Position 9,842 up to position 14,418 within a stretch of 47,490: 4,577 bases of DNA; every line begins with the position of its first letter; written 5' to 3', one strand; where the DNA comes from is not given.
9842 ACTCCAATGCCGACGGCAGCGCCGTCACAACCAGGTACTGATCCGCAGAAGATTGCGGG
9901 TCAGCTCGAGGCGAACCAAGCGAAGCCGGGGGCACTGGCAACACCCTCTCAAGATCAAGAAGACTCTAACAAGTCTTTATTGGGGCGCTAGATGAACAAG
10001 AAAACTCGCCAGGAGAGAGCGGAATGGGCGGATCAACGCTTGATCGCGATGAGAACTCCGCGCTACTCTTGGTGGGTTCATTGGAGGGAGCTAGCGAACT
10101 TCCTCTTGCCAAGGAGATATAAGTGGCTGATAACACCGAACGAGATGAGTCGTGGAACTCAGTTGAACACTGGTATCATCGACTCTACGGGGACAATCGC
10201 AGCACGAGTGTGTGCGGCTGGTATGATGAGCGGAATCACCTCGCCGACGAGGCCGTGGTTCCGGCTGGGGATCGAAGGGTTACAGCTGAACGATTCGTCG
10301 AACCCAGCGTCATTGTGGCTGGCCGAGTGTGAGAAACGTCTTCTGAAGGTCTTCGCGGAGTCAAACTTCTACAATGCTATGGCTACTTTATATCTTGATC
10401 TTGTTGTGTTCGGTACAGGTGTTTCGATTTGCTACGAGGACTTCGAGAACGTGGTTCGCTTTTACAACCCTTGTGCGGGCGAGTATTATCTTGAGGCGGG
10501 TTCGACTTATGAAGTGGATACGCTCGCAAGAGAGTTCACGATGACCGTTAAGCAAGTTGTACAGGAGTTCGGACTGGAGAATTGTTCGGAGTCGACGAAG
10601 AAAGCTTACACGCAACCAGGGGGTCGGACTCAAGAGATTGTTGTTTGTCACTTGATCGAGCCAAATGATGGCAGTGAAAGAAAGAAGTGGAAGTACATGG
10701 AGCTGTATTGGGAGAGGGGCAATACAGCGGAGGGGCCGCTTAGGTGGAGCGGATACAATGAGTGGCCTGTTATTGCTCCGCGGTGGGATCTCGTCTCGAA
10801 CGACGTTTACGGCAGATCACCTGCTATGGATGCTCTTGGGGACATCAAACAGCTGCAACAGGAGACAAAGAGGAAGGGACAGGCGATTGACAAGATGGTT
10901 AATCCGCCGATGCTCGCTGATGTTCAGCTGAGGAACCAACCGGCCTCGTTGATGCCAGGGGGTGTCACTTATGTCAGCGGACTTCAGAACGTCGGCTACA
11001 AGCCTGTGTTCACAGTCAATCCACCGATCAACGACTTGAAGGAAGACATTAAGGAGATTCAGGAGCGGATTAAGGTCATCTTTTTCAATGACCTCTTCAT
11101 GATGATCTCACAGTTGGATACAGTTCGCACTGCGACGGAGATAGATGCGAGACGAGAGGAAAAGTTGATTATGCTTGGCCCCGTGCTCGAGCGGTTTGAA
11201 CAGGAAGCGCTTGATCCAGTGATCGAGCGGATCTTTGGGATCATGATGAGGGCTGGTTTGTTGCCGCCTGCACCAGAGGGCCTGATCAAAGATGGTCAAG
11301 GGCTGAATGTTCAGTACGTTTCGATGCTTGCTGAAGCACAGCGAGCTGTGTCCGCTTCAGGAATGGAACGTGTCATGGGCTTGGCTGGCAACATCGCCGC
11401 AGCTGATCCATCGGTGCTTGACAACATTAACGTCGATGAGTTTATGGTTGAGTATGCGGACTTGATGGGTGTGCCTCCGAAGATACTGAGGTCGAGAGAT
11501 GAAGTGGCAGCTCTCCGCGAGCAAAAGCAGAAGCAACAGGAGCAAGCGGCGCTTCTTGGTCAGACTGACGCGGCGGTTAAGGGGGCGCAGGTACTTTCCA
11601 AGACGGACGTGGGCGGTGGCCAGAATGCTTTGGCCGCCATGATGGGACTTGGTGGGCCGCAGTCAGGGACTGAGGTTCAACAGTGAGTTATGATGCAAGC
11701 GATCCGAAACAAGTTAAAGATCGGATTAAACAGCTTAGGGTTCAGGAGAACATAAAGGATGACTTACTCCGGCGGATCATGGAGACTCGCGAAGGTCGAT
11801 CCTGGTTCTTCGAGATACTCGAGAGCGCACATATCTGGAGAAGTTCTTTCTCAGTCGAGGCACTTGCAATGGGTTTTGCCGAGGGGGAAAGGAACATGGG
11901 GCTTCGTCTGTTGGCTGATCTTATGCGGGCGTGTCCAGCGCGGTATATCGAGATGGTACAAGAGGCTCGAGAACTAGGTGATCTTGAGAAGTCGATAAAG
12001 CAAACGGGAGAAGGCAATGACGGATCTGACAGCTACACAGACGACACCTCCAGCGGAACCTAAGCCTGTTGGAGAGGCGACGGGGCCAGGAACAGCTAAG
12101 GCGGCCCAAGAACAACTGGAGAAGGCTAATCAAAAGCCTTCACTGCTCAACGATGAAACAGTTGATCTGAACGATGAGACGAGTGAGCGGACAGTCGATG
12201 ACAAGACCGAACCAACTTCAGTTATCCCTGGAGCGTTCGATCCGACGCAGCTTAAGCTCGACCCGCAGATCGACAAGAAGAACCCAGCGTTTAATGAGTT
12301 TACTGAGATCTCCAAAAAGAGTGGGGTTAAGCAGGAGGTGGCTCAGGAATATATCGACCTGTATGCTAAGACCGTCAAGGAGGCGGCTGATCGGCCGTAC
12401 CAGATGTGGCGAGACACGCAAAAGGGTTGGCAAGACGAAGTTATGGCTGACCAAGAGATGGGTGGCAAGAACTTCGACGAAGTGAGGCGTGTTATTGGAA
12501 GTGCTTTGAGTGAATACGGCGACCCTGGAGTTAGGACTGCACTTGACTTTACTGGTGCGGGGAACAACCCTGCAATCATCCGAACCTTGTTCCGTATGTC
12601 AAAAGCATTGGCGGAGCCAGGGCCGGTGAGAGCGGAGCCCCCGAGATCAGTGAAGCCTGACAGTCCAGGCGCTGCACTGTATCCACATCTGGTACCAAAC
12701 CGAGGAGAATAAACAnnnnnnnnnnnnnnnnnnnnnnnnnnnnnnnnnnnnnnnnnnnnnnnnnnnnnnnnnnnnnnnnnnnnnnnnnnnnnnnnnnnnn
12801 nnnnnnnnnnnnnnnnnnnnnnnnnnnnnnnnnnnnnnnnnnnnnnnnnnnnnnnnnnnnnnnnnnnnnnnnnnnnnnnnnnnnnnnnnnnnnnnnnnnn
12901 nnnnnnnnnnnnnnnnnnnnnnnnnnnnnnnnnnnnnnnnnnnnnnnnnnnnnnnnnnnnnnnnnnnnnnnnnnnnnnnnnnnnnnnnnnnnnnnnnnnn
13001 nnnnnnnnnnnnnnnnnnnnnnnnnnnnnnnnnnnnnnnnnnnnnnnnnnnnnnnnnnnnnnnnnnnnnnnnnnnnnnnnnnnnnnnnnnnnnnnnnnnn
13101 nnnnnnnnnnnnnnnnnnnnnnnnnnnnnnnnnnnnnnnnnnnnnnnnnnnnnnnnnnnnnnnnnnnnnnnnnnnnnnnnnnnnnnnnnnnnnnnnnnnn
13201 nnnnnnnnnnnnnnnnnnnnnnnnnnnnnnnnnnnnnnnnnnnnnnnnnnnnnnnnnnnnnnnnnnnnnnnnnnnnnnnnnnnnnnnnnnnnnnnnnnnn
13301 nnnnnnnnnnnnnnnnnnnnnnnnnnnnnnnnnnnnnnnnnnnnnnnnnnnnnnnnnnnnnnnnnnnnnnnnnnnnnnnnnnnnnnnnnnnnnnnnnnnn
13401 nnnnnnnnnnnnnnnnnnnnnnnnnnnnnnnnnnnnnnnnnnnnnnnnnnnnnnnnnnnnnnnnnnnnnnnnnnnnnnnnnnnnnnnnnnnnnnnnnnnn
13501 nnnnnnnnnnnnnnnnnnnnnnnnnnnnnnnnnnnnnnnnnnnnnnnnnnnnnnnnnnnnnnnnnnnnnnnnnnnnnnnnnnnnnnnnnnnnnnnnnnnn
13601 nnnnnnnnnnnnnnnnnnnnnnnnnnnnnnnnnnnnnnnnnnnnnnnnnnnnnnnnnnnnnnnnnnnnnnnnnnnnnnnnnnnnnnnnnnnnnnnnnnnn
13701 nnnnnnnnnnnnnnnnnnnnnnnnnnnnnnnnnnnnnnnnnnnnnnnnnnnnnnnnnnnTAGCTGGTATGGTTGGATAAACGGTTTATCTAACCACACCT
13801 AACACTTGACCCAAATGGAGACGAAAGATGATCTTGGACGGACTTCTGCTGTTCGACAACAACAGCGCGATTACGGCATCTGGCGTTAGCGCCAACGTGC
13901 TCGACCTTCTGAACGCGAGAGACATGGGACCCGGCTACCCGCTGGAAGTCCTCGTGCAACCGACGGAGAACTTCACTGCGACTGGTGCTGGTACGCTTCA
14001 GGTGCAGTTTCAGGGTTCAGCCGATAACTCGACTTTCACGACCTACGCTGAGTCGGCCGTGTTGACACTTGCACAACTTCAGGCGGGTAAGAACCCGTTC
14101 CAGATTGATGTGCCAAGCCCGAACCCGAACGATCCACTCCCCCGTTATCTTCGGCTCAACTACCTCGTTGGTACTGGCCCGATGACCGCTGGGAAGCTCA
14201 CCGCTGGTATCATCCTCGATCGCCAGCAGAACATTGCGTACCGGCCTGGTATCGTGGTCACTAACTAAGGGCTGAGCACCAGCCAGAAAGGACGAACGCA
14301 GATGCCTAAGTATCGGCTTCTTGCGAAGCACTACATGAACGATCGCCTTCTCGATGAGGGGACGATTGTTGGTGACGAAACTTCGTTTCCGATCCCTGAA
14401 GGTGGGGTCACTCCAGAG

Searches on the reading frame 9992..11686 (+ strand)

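Call 10: search_protein_families(library=phrogs, proteins=[window:9992-11686:+])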
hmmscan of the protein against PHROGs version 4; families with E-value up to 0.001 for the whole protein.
window:9992-11686:+ (564 aa): 4 families
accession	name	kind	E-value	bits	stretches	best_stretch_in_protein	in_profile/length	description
phrog_332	-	connector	2.1e-155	519.2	1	6-551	7-557/560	head-tail adaptor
phrog_21643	-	unknown function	1.1e-52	179.8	1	300-527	16-240/268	-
phrog_21528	-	unknown function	4.7e-47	161.3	1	15-227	8-218/224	-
phrog_449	-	connector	6.1e-25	88.7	2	256-533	241-509/520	head-tail adaptor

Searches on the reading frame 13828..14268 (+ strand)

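Call 40: search_protein_families(library=pfam, proteins=[window:13828-14268:+], max_evalue=0.1)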
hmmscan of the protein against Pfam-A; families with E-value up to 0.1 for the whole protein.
window:13828-14268:+ (146 aa): 1 family
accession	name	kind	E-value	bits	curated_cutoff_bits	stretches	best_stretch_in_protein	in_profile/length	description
PF21190.3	Bbp16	-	6.6e-26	91.3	27.1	1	11-128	3-115/115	Bbp16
